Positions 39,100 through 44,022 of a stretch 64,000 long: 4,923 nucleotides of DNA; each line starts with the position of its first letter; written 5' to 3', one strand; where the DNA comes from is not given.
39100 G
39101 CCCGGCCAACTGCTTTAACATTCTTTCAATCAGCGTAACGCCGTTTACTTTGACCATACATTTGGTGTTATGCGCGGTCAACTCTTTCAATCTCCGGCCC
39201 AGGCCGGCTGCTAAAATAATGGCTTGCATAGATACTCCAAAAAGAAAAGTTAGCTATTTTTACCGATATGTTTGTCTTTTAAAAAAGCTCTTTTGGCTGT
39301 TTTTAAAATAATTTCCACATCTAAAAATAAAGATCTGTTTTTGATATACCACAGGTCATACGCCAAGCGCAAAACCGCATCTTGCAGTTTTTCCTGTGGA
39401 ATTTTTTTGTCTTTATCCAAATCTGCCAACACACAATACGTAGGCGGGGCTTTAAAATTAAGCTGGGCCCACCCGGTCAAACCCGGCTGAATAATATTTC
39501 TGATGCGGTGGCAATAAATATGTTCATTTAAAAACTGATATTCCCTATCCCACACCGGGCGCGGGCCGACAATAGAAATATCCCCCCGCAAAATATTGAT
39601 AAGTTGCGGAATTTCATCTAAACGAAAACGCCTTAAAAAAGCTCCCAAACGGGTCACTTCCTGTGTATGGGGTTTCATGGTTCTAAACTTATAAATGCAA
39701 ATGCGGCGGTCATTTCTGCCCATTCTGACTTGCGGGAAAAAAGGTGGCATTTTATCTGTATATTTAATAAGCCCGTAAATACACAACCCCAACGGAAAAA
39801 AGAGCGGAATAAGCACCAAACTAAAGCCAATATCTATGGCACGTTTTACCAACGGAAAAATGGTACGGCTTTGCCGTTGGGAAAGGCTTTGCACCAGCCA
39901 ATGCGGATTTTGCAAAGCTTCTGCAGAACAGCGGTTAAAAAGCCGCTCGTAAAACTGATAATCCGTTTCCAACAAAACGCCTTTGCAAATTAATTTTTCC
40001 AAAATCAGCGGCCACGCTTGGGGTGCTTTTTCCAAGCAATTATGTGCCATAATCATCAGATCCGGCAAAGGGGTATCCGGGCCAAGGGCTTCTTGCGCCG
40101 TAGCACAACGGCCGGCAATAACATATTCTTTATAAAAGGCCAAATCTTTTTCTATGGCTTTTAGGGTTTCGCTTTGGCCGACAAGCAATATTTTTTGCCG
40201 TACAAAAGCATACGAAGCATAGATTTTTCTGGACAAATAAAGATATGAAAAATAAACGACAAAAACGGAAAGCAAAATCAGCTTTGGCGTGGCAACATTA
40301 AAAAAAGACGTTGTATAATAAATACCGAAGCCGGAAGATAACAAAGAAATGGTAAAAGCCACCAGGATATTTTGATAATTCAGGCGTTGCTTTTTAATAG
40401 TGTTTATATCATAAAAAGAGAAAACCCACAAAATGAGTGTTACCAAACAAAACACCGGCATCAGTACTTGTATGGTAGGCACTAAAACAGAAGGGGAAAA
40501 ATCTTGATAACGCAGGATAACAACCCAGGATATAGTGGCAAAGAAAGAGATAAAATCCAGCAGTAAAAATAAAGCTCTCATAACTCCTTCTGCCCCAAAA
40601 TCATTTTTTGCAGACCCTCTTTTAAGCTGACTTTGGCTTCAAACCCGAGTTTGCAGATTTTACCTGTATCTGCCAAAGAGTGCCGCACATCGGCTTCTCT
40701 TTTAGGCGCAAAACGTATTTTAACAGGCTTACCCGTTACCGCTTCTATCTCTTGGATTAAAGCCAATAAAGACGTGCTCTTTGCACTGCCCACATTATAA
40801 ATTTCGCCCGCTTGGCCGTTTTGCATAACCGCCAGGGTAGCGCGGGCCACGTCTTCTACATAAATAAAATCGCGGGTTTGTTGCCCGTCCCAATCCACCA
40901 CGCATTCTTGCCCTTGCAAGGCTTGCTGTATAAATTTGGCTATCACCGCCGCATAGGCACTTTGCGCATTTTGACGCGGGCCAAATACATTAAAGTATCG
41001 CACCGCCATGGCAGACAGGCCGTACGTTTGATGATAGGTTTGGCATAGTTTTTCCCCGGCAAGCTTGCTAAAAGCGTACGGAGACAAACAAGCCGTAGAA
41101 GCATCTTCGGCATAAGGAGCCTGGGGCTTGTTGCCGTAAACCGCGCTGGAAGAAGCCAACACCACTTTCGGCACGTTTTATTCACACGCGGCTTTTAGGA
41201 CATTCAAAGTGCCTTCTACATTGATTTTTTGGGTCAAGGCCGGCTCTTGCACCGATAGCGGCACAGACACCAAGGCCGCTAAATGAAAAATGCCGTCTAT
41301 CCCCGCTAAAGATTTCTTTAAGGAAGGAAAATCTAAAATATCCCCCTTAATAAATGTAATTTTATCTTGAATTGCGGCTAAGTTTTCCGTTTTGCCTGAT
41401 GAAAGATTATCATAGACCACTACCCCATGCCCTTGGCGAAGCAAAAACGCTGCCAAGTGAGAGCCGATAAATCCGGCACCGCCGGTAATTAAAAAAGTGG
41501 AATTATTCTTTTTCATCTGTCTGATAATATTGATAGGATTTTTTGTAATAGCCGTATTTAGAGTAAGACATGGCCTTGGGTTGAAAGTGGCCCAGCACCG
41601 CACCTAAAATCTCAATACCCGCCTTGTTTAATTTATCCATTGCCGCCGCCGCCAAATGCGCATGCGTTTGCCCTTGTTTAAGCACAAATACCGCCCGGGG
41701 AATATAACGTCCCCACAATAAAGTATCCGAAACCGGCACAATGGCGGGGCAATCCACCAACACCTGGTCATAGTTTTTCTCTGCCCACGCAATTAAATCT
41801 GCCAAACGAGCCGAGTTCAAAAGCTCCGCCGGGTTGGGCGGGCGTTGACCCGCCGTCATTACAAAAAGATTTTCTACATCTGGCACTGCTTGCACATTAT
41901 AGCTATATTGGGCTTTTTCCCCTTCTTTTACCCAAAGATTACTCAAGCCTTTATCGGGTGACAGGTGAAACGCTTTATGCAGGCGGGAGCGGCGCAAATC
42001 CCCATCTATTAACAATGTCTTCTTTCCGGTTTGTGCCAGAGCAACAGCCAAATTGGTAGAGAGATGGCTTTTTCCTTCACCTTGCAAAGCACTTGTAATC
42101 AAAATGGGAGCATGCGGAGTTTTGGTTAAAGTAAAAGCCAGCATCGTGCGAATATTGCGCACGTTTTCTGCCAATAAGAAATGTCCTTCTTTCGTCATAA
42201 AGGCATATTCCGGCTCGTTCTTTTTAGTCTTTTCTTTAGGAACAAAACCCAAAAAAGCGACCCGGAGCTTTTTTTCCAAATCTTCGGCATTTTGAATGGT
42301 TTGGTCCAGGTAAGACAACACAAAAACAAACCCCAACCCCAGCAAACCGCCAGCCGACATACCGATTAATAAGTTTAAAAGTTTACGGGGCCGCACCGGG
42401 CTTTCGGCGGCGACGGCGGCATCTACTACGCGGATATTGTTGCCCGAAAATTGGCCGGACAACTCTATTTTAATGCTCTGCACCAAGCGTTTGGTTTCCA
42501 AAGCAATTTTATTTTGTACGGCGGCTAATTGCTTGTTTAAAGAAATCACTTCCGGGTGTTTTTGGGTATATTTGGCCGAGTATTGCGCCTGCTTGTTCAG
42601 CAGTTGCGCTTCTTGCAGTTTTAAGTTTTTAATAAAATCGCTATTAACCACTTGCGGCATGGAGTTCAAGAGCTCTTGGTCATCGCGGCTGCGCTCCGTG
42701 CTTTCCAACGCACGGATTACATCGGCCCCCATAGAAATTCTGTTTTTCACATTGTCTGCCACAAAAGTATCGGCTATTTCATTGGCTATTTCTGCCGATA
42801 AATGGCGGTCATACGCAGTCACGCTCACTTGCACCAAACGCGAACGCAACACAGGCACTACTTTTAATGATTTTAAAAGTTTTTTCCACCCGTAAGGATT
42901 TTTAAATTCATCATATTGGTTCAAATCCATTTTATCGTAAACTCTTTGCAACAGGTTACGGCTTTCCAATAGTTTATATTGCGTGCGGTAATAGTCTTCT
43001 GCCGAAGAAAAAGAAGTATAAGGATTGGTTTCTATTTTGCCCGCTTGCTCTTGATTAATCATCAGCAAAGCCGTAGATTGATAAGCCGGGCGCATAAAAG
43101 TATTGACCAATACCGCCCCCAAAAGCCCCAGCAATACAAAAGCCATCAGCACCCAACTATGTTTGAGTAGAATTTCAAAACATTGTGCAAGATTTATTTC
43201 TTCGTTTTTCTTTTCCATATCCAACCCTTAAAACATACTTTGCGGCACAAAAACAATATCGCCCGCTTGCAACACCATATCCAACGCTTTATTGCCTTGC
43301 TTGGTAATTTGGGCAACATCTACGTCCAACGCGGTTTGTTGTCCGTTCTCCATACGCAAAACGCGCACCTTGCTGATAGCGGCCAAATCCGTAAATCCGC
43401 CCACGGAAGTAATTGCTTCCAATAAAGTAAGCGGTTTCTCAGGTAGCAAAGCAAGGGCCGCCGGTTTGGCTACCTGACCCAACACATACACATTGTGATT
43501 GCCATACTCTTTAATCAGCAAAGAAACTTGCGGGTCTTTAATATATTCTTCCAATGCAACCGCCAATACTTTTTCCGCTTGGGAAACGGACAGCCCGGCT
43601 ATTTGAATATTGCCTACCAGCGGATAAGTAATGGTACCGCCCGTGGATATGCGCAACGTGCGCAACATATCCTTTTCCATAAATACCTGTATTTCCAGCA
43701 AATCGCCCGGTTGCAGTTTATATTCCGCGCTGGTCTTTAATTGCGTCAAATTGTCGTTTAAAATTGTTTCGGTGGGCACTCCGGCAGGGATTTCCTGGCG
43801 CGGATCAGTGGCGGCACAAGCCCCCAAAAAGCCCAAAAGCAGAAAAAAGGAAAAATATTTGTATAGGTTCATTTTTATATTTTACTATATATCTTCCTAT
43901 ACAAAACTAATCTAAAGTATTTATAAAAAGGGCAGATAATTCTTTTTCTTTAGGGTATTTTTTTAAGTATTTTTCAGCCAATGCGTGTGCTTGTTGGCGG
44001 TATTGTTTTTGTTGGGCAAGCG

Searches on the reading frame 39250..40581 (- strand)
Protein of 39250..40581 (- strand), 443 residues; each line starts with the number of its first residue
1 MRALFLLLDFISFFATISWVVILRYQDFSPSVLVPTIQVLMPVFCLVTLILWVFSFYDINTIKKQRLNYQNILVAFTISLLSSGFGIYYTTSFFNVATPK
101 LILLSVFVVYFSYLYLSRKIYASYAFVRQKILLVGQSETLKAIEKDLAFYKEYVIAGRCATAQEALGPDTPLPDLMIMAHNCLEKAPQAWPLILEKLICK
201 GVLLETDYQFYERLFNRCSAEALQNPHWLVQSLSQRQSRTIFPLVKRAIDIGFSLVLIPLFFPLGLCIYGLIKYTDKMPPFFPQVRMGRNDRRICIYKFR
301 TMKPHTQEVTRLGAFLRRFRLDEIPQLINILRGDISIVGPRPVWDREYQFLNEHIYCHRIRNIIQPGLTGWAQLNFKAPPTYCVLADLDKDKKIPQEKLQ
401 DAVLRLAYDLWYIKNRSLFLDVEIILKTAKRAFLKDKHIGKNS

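Call 3: search_protein_families(library=pfam, proteins=[window:39250-40581:-])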
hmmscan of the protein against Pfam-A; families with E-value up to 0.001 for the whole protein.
window:39250-40581:- (443 aa): 1 family
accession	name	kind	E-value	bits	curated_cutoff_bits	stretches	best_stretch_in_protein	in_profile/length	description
PF02397.22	Bac_transf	-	1.7e-46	158.5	27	1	246-432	1-177/179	Bacterial sugar transferase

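Call 4: search_protein_families(library=ncbifam, proteins=[window:39250-40581:-])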
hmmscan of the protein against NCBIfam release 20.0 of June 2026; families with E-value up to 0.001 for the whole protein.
window:39250-40581:- (443 aa): 10 families
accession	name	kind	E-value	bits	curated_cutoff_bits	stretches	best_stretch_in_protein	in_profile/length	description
TIGR03025.1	EPS_sugtrans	subfamily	2e-62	211.9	295.55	1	14-436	8-442/445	exopolysaccharide biosynthesis polyprenyl glycosylphosphotransferase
TIGR03023.1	WcaJ_sugtrans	equivalog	9.5e-48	163.6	410.75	1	232-435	249-449/453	undecaprenyl-phosphate glucose phosphotransferase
TIGR03013.1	EpsB_2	subfamily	9.9e-45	153.4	393.35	1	10-430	4-434/443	TIGR03013 family XrtA/PEP-CTERM system glycosyltransferase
TIGR03022.1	WbaP_sugtrans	subfamily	5e-37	128.2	403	2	309-388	349-425/456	undecaprenyl-phosphate galactose phosphotransferase WbaP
NF007518.0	PRK10124.1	equivalog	4.8e-29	101.4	684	1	239-435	267-460/464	undecaprenyl-phosphate glucose phosphotransferase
NF052601.1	undeca_RfbP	equivalog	4.5e-27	94.9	330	2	308-374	134-197/244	undecaprenyl-phosphate galactose phosphotransferase family protein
NF050817.1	PolSacchBiosHfsE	equivalog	2.1e-23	82.8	750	1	237-429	263-456/467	polysaccharide biosynthesis protein HfsE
NF011751.0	PRK15204.1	equivalog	1.5e-19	70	907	1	309-436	369-473/476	undecaprenyl-phosphate galactose phosphotransferase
NF045514.1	glycotran_HepC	equivalog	1.1e-18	67.3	140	1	231-343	99-212/220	heterocyst development glycosyltransferase HepC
NF041877.1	EPS_EpsZ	equivalog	4.2e-18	65.2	800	2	308-373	351-413/459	exopolysaccharide biosynthesis polyisoprenyl-phosphate hexose-1-phosphate transferase EpsZ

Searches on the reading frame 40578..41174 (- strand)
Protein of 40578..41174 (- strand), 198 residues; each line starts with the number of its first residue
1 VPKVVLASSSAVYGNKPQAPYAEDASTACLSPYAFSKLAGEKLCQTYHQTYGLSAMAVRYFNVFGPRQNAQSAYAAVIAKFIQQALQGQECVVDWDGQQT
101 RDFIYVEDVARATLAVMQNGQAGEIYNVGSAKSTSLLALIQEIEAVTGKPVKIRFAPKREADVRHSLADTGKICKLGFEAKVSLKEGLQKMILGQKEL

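Call 3: search_protein_families(library=pfam, proteins=[window:40578-41174:-])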
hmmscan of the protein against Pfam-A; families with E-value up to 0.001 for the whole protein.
window:40578-41174:- (198 aa): 5 families
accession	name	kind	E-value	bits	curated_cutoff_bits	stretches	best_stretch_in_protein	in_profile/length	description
PF01370.27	Epimerase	-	2.3e-38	132.4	20.9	1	3-129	109-240/240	NAD dependent epimerase/dehydratase family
PF16363.11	GDP_Man_Dehyd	-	2.8e-35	122.8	27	1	3-191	123-332/332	GDP-mannose 4,6 dehydratase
PF04321.23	RmlD_sub_bind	-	4.9e-08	32.8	27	1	4-189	96-279/287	RmlD substrate binding domain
PF02719.21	Polysacc_synt_2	-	4.1e-06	26.6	20.2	1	31-150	136-250/293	Polysaccharide biosynthesis protein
PF07993.18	NAD_binding_4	-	0.00089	18.9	20.1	0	26-112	170-257/258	Male sterility protein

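Call 4: search_protein_families(library=ncbifam, proteins=[window:40578-41174:-])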
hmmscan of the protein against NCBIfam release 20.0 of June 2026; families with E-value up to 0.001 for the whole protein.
window:40578-41174:- (198 aa): 21 families
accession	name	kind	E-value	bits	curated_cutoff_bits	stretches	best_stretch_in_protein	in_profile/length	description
TIGR01179.1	galE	equivalog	2.2e-31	108.9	262.3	1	3-184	115-314/332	UDP-glucose 4-epimerase GalE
TIGR01181.1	dTDP_gluc_dehyt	equivalog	4.9e-31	108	365.1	1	7-192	123-308/321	dTDP-glucose 4,6-dehydratase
NF011728.1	PRK15181.1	equivalog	7.5e-30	104.1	760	1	6-191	138-333/348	Vi polysaccharide biosynthesis UDP-N-acetylglucosaminuronic acid C-4 epimerase TviC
TIGR02197.1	heptose_epim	equivalog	1.1e-27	97.1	274.6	1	3-190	108-308/316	ADP-glyceromanno-heptose 6-epimerase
NF047922.1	GDPFucSynFcl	equivalog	1.4e-27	96.9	500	1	3-190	99-296/308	GDP-L-fucose synthase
TIGR04180.1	EDH_00030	hypoth_equivalog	1.8e-27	96.2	475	1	3-176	115-289/297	NAD-dependent 4,6-dehydratase LegB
NF007956.0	PRK10675.1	subfamily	3.5e-20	72.4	394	1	4-175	119-308/338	UDP-glucose 4-epimerase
NF007582.0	PRK10217.1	equivalog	6.8e-19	68.2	698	1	11-143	136-266/355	dTDP-glucose 4,6-dehydratase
NF007490.0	PRK10084.1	subfamily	6.9e-19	68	649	1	21-146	155-276/361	dTDP-glucose 4,6-dehydratase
NF008360.0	PRK11150.1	equivalog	2.6e-18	66.3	452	1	5-158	112-267/310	ADP-glyceromanno-heptose 6-epimerase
NF008872.0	PRK11908.1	equivalog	1.8e-10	40.4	294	1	3-134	112-257/349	bifunctional UDP-4-keto-pentose/UDP-xylose synthase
TIGR01472.1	gmd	equivalog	3.1e-09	36.5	415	1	6-160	128-281/342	GDP-mannose 4,6-dehydratase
TIGR01214.1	rmlD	equivalog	3e-08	33.1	224.05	1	8-150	99-229/285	dTDP-4-dehydrorhamnose reductase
TIGR03466.1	HpnA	hypoth_equivalog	4.2e-07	29.1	367.65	1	3-151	107-250/327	hopanoid-associated sugar epimerase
NF005998.1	PRK08125.1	equivalog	3.5e-06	25.7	777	1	3-155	426-594/649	bifunctional UDP-4-amino-4-deoxy-L-arabinose formyltransferase/UDP-glucuronic acid oxidase ArnA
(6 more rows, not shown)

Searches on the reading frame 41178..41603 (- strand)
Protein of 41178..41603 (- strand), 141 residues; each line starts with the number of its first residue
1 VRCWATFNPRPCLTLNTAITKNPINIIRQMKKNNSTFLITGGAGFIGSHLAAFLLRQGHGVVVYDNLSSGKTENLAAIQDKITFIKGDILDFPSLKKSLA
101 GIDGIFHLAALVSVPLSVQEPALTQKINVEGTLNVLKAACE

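Call 3: search_protein_families(library=pfam, proteins=[window:41178-41603:-])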
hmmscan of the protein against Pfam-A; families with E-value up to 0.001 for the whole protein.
window:41178-41603:- (141 aa): 10 families
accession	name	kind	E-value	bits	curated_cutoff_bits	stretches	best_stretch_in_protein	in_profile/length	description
PF16363.11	GDP_Man_Dehyd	-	7.8e-25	88.5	27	1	38-139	1-113/332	GDP-mannose 4,6 dehydratase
PF01370.27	Epimerase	-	2.6e-23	83.1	20.9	1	38-140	2-103/240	NAD dependent epimerase/dehydratase family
PF01073.25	3Beta_HSD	-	2e-16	60.3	22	1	38-140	1-104/280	3-beta hydroxysteroid dehydrogenase/isomerase family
PF02719.21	Polysacc_synt_2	-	4.4e-10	39.6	20.2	1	38-140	2-116/293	Polysaccharide biosynthesis protein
PF07993.18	NAD_binding_4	-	1.1e-08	35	20.1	1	39-140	1-124/258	Male sterility protein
PF05368.20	NmrA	-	4.3e-06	27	27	1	34-110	2-78/298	NmrA-like family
PF13460.12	NAD_binding_10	-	9.2e-06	26.1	27.2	1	41-109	1-68/184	NAD(P)H-binding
PF00106.31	adh_short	-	2.8e-05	24.1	26.6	1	37-103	3-72/195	short chain dehydrogenase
PF08659.16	KR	-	7.1e-05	23.2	22.6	1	36-112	2-92/180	KR domain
PF04321.23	RmlD_sub_bind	-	0.00011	21.8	27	1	37-139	3-89/287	RmlD substrate binding domain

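Call 4: search_protein_families(library=ncbifam, proteins=[window:41178-41603:-])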
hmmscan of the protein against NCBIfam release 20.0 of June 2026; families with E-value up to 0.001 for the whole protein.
window:41178-41603:- (141 aa): 41 families (the best 25 are shown)
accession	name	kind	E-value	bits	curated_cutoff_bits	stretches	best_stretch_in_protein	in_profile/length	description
TIGR01179.1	galE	equivalog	1.3e-24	86.6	262.3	1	37-138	2-107/332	UDP-glucose 4-epimerase GalE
TIGR04180.1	EDH_00030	hypoth_equivalog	2.1e-22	79.5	475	1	38-140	2-109/297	NAD-dependent 4,6-dehydratase LegB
TIGR03466.1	HpnA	hypoth_equivalog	3.3e-17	62.4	367.65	1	37-140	3-101/327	hopanoid-associated sugar epimerase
TIGR01181.1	dTDP_gluc_dehyt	equivalog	5.2e-17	61.9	365.1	1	37-140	2-112/321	dTDP-glucose 4,6-dehydratase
NF011728.1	PRK15181.1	equivalog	2.5e-16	59.6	760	1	35-139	16-128/348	Vi polysaccharide biosynthesis UDP-N-acetylglucosaminuronic acid C-4 epimerase TviC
NF007956.0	PRK10675.1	subfamily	1.1e-15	57.6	394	1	37-138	3-110/338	UDP-glucose 4-epimerase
TIGR02622.1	CDP_4_6_dhtase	equivalog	3.2e-14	52.8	278.45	1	34-140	4-116/352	CDP-glucose 4,6-dehydratase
TIGR03589.1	PseB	equivalog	8.7e-13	47.9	407.75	1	33-140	3-113/324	UDP-N-acetylglucosamine 4,6-dehydratase (inverting)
NF043036.1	ErythonDh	equivalog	2.5e-11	43.4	325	1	37-138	3-110/321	D-erythronate dehydrogenase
NF042422.1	oxyalk_red_OleD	equivalog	3e-11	43.3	580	1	37-139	3-97/329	2-alkyl-3-oxoalkanoate reductase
NF007582.0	PRK10217.1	equivalog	1.1e-10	41.2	698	1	37-139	4-112/355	dTDP-glucose 4,6-dehydratase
NF042423.1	oxyalk_red_Shew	equivalog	5.3e-10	38.9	580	1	28-139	2-105/331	2-alkyl-3-oxoalkanoate reductase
NF005539.0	PRK07201.1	equivalog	6.5e-10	38.4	549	1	36-139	2-112/657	SDR family oxidoreductase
TIGR02197.1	heptose_epim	equivalog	1.2e-09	37.8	274.6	1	38-139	2-102/316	ADP-glyceromanno-heptose 6-epimerase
NF007490.0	PRK10084.1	subfamily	1.4e-09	37.4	649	1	37-139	3-111/361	dTDP-glucose 4,6-dehydratase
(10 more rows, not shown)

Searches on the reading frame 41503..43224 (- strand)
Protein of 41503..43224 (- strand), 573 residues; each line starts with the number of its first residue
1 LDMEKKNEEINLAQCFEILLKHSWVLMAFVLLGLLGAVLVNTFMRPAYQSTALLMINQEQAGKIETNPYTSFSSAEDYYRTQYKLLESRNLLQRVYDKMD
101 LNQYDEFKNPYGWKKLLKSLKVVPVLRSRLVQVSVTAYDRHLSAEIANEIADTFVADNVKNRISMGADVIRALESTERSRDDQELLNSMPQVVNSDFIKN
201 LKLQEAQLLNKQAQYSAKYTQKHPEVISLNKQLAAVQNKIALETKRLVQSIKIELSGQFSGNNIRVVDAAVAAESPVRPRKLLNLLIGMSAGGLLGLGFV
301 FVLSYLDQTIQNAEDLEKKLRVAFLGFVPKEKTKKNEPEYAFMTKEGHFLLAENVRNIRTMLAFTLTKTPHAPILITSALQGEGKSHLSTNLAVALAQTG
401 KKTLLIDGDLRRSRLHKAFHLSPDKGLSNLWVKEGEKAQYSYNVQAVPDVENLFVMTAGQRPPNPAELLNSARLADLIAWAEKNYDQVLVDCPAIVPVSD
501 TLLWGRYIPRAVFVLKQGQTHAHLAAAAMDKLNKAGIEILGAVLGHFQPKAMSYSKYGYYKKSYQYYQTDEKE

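Call 3: search_protein_families(library=pfam, proteins=[window:41503-43224:-])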
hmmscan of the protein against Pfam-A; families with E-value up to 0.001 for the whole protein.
window:41503-43224:- (573 aa): 5 families
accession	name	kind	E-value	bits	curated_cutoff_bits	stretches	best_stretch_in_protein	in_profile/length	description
PF02706.20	Wzz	-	6.6e-12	46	25.5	1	8-98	1-90/91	Chain length determinant protein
PF13807.11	GNVR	-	1.3e-09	38.3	27.7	1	249-302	28-79/82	G-rich domain on putative tyrosine kinase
PF01656.29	CbiA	-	2.2e-08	34.5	25.4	1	374-541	1-107/125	CobQ/CobB/MinD/ParA nucleotide binding domain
PF13614.12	AAA_31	-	4.6e-07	30.4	27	1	381-493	11-126/177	AAA domain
PF10609.15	ParA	-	9.2e-05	22.4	27.1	1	374-420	6-52/246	NUBPL iron-transfer P-loop NTPase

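Call 4: search_protein_families(library=ncbifam, proteins=[window:41503-43224:-])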
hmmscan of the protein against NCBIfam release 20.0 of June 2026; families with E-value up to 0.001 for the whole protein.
window:41503-43224:- (573 aa): 16 families
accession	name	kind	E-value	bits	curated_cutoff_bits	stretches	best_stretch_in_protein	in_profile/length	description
NF007350.0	PRK09841.1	equivalog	9.8e-57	192.5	1248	1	205-567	354-723/726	tyrosine-protein kinase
NF008568.0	PRK11519.1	equivalog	5.7e-55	186.8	1068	2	209-565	358-716/720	tyrosine-protein kinase Wzc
TIGR01005.1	eps_transp_fam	subfamily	2.5e-47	161.6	411.7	2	261-566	410-737/754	exopolysaccharide transport protein family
TIGR01007.1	eps_fam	subfamily_domain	2.5e-44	151.3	108.05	1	353-560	1-203/204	polysaccharide biosynthesis tyrosine autokinase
TIGR03029.1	EpsG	equivalog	2.5e-36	125.2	313.8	1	352-544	84-272/274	chain length determinant protein tyrosine kinase EpsG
TIGR03018.1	pepcterm_TyrKin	hypoth_equivalog_domain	4.7e-29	101.2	230.65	1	350-536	10-200/207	XrtA-associated tyrosine autokinase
TIGR03017.1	EpsF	equivalog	7.6e-25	87.5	422.75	3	11-163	2-166/444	chain length determinant protein EpsF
TIGR01006.1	polys_exp_MPA1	subfamily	2.1e-22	79.7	296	2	195-330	91-223/226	CspC family polysaccharide chain length determinant protein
TIGR03007.1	pepcterm_ChnLen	equivalog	1.9e-16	59.4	278.85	1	263-337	395-469/498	XrtA system polysaccharide chain length determinant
TIGR01969.1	minD_arch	subfamily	7.3e-09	35.2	201.75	1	374-497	3-121/251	cell division ATPase MinD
TIGR01968.1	minD_bact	equivalog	8.4e-09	35.1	212.9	1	374-495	4-122/261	septum site-determining protein MinD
NF041546.1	ParA_partition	equivalog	6.5e-07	29.1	180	1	382-545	10-169/203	ParA family partition ATPase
TIGR03815.1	CpaE_hom_Actino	equivalog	6.7e-06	25.5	154.45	1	375-496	115-234/340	septum site-determining protein Ssd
NF041136.1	MrpORP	equivalog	1.5e-05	24.5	450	1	374-423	8-57/365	iron-sulfur cluster carrier protein MrpORP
TIGR03371.1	cellulose_yhjQ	equivalog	2.8e-05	23.7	157.85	1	374-444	4-75/246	cellulose biosynthesis protein BcsQ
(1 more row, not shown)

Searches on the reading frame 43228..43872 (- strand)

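Call 3: search_protein_families(library=pfam, proteins=[window:43228-43872:-])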
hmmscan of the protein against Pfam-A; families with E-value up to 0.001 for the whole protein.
window:43228-43872:- (214 aa): 3 families
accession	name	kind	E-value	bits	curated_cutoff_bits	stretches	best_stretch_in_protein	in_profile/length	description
PF02563.21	Poly_export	-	1.2e-21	77.1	28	1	47-120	3-76/77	Polysaccharide biosynthesis/export protein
PF22461.2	SLBB_2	-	2.1e-11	44.2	27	1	127-209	2-79/79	SLBB domain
PF10531.15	SLBB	-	3.5e-07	30.4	27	1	128-177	2-49/55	SLBB domain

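Call 4: search_protein_families(library=ncbifam, proteins=[window:43228-43872:-])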
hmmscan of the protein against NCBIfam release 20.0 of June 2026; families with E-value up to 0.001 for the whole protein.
window:43228-43872:- (214 aa): 4 families
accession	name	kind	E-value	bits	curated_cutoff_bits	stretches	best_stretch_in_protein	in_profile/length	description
TIGR03027.2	pepcterm_export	equivalog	1.2e-33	116.2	180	1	50-214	2-169/169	XrtA/PEP-CTERM system exopolysaccharide export protein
TIGR03028.1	EpsE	equivalog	2.5e-32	112.1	262.65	1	50-211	1-161/239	polysaccharide export protein EpsE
NF011658.0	PRK15078.1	subfamily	2.5e-24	85.8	333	1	49-211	83-251/380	polysaccharide export protein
NF041843.1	EpsY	equivalog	2.6e-21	75.8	320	1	47-209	49-210/211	exopolysaccharide export protein EpsY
